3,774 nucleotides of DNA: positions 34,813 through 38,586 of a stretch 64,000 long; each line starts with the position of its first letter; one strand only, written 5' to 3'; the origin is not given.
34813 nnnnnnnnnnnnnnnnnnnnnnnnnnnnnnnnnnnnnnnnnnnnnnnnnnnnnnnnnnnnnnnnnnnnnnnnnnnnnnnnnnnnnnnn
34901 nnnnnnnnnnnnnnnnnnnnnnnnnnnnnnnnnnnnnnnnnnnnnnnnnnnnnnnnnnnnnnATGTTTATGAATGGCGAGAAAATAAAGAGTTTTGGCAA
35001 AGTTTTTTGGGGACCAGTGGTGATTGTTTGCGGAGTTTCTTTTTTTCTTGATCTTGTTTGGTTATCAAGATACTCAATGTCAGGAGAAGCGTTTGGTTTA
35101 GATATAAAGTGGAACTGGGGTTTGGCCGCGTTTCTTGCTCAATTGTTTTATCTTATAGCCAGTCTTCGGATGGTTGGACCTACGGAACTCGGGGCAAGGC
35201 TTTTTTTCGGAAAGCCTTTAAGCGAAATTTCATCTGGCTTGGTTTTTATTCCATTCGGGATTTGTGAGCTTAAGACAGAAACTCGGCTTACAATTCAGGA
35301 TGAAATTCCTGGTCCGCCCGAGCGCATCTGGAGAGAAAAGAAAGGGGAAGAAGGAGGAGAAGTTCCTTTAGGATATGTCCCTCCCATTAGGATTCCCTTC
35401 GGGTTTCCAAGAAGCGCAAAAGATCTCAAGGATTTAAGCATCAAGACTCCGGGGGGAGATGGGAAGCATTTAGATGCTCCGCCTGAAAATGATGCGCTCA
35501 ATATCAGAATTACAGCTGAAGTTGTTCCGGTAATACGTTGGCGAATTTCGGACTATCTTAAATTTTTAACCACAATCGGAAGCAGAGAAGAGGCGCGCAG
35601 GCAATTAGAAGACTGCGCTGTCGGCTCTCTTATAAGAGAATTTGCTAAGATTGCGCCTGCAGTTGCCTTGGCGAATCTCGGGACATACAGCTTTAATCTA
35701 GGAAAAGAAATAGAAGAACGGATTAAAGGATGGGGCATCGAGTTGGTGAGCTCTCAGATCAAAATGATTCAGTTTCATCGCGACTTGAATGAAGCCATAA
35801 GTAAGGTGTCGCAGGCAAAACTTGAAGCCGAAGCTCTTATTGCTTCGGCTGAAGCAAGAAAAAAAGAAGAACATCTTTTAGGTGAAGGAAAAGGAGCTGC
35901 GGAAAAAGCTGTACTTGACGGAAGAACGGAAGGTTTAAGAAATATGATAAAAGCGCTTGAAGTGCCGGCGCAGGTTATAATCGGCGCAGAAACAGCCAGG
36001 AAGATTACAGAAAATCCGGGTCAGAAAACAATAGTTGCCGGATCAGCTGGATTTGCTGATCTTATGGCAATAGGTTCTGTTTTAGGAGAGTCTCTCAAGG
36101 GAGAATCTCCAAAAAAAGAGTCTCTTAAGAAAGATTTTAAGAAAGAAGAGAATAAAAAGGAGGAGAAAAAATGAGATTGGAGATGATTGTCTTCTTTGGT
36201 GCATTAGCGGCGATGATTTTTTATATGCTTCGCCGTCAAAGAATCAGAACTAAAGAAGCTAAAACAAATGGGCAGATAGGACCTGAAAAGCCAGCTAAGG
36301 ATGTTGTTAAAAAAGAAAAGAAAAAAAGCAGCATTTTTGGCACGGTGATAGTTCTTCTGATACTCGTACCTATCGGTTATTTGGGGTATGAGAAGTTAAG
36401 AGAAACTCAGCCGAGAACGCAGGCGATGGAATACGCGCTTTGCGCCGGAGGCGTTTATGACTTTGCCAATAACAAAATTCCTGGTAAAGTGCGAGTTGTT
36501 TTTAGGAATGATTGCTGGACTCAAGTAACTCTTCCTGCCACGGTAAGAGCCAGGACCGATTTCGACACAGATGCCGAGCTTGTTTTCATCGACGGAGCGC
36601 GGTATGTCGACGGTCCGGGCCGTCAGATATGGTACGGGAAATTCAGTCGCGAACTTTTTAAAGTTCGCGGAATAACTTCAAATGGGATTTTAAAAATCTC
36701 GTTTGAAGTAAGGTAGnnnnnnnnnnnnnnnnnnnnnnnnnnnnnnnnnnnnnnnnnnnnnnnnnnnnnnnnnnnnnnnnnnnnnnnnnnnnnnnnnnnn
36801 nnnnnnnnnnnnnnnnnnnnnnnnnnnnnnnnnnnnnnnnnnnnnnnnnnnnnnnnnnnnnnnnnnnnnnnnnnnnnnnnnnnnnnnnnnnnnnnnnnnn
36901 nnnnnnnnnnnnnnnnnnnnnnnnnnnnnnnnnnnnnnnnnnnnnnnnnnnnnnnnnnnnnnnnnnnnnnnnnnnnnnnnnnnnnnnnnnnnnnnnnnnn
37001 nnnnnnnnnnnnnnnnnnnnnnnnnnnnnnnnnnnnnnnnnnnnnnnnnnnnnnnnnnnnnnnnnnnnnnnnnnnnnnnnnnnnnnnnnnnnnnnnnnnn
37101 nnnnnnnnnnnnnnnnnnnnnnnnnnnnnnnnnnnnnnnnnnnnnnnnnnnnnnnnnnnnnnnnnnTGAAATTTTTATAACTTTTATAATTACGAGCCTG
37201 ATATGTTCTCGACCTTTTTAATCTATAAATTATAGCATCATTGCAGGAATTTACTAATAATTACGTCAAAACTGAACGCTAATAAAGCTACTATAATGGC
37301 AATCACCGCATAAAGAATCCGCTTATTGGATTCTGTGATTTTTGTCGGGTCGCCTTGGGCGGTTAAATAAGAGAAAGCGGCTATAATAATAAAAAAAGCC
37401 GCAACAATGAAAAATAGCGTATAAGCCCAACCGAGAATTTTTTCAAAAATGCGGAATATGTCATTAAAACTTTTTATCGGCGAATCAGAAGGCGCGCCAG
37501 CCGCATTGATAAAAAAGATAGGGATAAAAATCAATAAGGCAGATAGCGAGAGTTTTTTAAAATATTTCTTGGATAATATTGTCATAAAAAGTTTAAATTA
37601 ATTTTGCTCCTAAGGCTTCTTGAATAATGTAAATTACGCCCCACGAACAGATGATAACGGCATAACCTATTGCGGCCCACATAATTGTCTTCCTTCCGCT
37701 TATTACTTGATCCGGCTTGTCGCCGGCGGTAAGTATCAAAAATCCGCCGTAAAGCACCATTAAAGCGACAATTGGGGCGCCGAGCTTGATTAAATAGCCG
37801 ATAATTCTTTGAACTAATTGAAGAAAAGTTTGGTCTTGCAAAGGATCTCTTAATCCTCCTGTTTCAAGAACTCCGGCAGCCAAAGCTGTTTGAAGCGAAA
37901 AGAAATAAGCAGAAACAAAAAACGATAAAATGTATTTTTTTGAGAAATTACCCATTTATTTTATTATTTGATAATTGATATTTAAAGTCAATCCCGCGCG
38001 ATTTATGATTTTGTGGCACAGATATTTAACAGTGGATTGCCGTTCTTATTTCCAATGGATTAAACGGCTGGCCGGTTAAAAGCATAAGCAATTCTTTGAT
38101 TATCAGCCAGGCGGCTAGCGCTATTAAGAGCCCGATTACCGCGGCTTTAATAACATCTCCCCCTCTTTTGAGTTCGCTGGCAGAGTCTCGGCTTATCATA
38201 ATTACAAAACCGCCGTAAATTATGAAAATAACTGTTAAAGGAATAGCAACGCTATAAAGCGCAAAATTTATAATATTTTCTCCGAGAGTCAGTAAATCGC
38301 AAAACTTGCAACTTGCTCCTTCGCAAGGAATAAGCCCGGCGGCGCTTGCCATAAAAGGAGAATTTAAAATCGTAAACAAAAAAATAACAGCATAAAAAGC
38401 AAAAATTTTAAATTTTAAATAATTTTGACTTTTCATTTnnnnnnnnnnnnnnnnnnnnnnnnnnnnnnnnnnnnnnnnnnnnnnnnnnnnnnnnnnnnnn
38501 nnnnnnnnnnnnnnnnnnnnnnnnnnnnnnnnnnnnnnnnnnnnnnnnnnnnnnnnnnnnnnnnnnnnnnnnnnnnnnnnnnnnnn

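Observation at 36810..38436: Array of four tandem paralogous VirB2/TrbC-like (T4SS-pilin-like) small membrane proteins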

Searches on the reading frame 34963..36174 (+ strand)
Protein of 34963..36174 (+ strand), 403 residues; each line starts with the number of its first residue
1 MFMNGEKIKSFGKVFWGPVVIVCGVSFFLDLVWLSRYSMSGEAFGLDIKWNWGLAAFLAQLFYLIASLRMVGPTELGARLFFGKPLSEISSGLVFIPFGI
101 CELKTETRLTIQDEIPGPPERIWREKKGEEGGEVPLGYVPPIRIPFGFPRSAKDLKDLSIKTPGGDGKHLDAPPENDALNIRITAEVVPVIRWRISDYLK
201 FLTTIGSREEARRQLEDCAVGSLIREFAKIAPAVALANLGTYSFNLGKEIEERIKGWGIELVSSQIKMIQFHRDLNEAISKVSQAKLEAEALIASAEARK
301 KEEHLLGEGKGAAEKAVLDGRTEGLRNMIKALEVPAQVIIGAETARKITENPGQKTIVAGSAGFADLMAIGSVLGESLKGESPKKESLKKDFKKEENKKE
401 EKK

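Call 7: search_protein_families(library=pfam, proteins=[window:34963-36174:+], max_evalue=0.001)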
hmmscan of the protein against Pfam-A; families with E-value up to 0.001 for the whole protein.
window:34963-36174:+ (403 aa): 1 family
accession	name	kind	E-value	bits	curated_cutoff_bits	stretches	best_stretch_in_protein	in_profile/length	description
PF01145.31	Band_7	-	4e-11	43.7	23.6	1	190-299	65-175/176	SPFH domain / Band 7 family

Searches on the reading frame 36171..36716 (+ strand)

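Call 7: search_protein_families(library=pfam, proteins=[window:36171-36716:+], max_evalue=0.001)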
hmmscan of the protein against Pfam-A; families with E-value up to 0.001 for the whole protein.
window:36171-36716:+ (181 aa): 0 families

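Call 73: search_protein_families(library=pfam, proteins=[window:36171-36716:+], max_evalue=0.1)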
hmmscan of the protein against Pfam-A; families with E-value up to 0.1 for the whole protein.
window:36171-36716:+ (181 aa): 1 family
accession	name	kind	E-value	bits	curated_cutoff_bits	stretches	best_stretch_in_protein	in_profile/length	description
PF07672.19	MFS_Mycoplasma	-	0.057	13.3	24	1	6-100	75-173/297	Mycoplasma MFS transporter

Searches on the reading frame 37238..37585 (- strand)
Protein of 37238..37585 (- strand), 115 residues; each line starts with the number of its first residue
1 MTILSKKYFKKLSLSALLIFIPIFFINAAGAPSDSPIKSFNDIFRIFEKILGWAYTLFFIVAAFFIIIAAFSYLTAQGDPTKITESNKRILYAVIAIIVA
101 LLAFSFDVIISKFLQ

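Call 3: search_protein_families(library=pfam, proteins=[window:37238-37585:-], max_evalue=1)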
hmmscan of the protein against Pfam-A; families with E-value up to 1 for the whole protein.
window:37238-37585:- (115 aa): 5 families
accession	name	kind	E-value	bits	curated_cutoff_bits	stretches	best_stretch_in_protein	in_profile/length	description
PF18895.5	T4SS_pilin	-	1.5e-07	31.8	26.6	1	43-103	5-64/71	Type IV secretion system pilin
PF04066.18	MrpF_PhaF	-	0.0044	17.9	23.3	1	89-114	27-52/53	Multiple resistance and pH regulation protein F (MrpF / PhaF)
PF00689.26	Cation_ATPase_C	-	0.009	16.2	27.3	1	3-106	45-137/175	Cation transporting ATPase, C-terminus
PF03741.22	TerC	-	0.023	14.9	27.8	1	46-111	58-120/178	Integral membrane protein TerC family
PF01127.27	Sdh_cyt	-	0.13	12.8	25.8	1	15-102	29-119/122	Succinate dehydrogenase/Fumarate reductase transmembrane subunit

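Call 4: search_protein_families(library=ncbifam, proteins=[window:37238-37585:-], max_evalue=1)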
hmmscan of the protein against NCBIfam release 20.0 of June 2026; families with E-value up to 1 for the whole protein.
window:37238-37585:- (115 aa): 1 family
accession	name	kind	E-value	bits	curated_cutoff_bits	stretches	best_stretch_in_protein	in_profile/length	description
NF045849.1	ICE_MMCAP2_0565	equivalog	8.8e-10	38.1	40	1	41-111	7-77/80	Mbov_0395 family pilin-like conjugal transfer protein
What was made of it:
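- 37238..37585 (-): Pilin-like paralog 3 (type C, 115 aa). NF045849 (Mycoplasma ICE pilin-like) scores 38.1 against a cut-off of 40 (calls 3, 4).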

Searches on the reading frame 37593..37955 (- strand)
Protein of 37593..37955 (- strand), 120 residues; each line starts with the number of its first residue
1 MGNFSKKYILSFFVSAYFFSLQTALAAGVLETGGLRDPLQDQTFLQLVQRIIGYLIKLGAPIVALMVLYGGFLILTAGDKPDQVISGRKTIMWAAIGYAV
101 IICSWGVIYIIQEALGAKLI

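Call 3: search_protein_families(library=pfam, proteins=[window:37593-37955:-], max_evalue=1)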
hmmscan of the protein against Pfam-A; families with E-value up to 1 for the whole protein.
window:37593-37955:- (120 aa): 1 family
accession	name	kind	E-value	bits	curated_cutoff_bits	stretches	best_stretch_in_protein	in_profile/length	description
PF18895.5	T4SS_pilin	-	8.7e-09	35.8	26.6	1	48-111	8-71/71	Type IV secretion system pilin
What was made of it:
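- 37593..37955 (-): Pilin-like paralog 2 (type B, 120 aa). PF18895 scores 35.8 bits (call 3).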

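Call 4: search_protein_families(library=ncbifam, proteins=[window:37593-37955:-], max_evalue=1)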
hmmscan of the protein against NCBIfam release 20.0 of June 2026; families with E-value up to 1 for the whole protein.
window:37593-37955:- (120 aa): 2 families
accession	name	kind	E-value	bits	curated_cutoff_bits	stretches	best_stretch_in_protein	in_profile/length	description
NF045849.1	ICE_MMCAP2_0565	equivalog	0.00019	21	40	1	43-111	8-76/80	Mbov_0395 family pilin-like conjugal transfer protein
NF041580.1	DidA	equivalog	0.029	14.1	100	1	86-118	24-56/73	DNA damage-induced SOS-independent cell division inhibitor A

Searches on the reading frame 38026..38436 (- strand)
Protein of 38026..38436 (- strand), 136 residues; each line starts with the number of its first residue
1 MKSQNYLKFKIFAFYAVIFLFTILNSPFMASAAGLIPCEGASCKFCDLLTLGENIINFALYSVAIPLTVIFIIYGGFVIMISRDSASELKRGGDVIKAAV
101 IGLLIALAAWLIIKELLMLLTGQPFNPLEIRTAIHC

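Call 3: search_protein_families(library=pfam, proteins=[window:38026-38436:-], max_evalue=1)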
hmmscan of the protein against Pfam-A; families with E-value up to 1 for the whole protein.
window:38026-38436:- (136 aa): 3 families
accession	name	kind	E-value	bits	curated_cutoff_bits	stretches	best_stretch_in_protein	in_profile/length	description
PF18895.5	T4SS_pilin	-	1e-05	26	26.6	1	59-113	15-68/71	Type IV secretion system pilin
PF04956.18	TrbC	-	6.3e-05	23.6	27.9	1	1-109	1-91/98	TrbC/VIRB2 pilin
PF04279.20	IspA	-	0.3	11.7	28.7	1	3-31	143-171/176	Intracellular septation protein A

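Call 4: search_protein_families(library=ncbifam, proteins=[window:38026-38436:-], max_evalue=1)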
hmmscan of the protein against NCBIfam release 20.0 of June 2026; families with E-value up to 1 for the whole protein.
window:38026-38436:- (136 aa): 1 family
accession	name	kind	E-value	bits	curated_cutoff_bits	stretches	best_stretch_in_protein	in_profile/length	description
NF045849.1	ICE_MMCAP2_0565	equivalog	0.0068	16.1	40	1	54-113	14-73/80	Mbov_0395 family pilin-like conjugal transfer protein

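Call 53: find_homologous_proteins(query=window:38026-38436:-, max_evalue=0.001)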
Query window:38026-38436:- (136 aa): 11 proteins with E <= 0.001 among 57 candidates.
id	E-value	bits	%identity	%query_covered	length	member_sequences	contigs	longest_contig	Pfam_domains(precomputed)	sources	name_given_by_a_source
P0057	7.9e-81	287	100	100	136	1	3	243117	PF18895.6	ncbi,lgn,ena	ncbi:MAG: hypothetical protein AAB596_00500 [Patescibacteria group bacterium]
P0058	3.2e-32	129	56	93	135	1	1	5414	PF18895.6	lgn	-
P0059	1.3e-31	127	53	93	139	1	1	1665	PF18895.6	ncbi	-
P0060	1.8e-29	120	57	78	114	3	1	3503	PF18895.6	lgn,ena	-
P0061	2.8e-29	120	56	80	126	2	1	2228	PF18895.6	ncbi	-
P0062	3.9e-29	119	52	94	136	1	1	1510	PF18895.6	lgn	-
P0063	9.2e-29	118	53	88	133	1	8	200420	PF18895.6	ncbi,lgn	-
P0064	7.4e-28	115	58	71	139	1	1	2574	PF18895.6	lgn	-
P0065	3.0e-24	104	49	91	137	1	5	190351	PF18895.6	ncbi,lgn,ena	ncbi:MAG: hypothetical protein AAB405_01955 [Patescibacteria group bacterium]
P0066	1.0e-20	92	54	69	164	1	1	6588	PF18895.6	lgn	-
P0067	4.1e-11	61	45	62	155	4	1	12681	PF18895.6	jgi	-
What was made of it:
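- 38026..38436 (-): Pilin-like paralog 1 (type A, 136 aa). It has a signal peptide, then a mature N-terminus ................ with 3 Cys, a helical hairpin, and a C-terminal tail ending in Cys. NCBI names it hypothetical protein AAB596_00500 (call 53).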

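Call 56: search_dna_similar(query=window:38026-38436:-, collection=plasmids, mode=protein, max_evalue=1, max_rows=15)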
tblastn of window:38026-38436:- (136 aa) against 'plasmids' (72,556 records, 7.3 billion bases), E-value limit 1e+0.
No match.

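Call 61: predict_structure(alignment_id=A4)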
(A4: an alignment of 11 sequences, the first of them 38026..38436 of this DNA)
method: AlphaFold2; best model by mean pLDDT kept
length: 136 residues; sequences in the alignment: 11
mean_pLDDT: 73.9   pTM: 0.55
mean pLDDT of the five models: 73.9, 66.9, 66.4, 66.2, 64.1
residues with pLDDT >= 90: 19; 70-90: 69; 50-70: 38; < 50: 10
segments of 3 or more residues with pLDDT < 50: 129-133
pLDDT, mean of each block of 10 residues (from residue 1): 62 77 63 52 66 79 86 89 85 93 90 79 57 46
secondary structure, 60 per line:
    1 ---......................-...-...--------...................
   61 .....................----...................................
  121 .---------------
elements in order: H4-25 H42-81 H86-121
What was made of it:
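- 38026..38436 (-): AF2 shows a hairpin (call 61).
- Checked: For P4 they are H42-81 and H86-121, with pLDDT 74 (call 61).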

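Call 87: search_protein_families(library=pfam, alignment_id=A4, max_evalue=0.01)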
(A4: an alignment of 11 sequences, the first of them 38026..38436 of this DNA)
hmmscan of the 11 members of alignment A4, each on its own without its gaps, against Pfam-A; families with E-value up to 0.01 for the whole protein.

A. member 1, window:38026-38436:- (136 aa): 2 families
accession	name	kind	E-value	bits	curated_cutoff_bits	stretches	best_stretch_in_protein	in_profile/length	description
PF18895.5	T4SS_pilin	-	1e-05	26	26.6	1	59-113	15-68/71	Type IV secretion system pilin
PF04956.18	TrbC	-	6.3e-05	23.6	27.9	1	1-109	1-91/98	TrbC/VIRB2 pilin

B. families by the number of members that match (of 11 scanned): 4 families
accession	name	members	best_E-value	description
PF18895.5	T4SS_pilin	11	1.3e-10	Type IV secretion system pilin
PF10320.15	7TM_GPCR_Srsx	6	9.4e-05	Serpentine type 7TM GPCR chemoreceptor Srsx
PF04956.18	TrbC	4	6.3e-05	TrbC/VIRB2 pilin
PF01284.28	MARVEL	1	0.0087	Membrane-associating domain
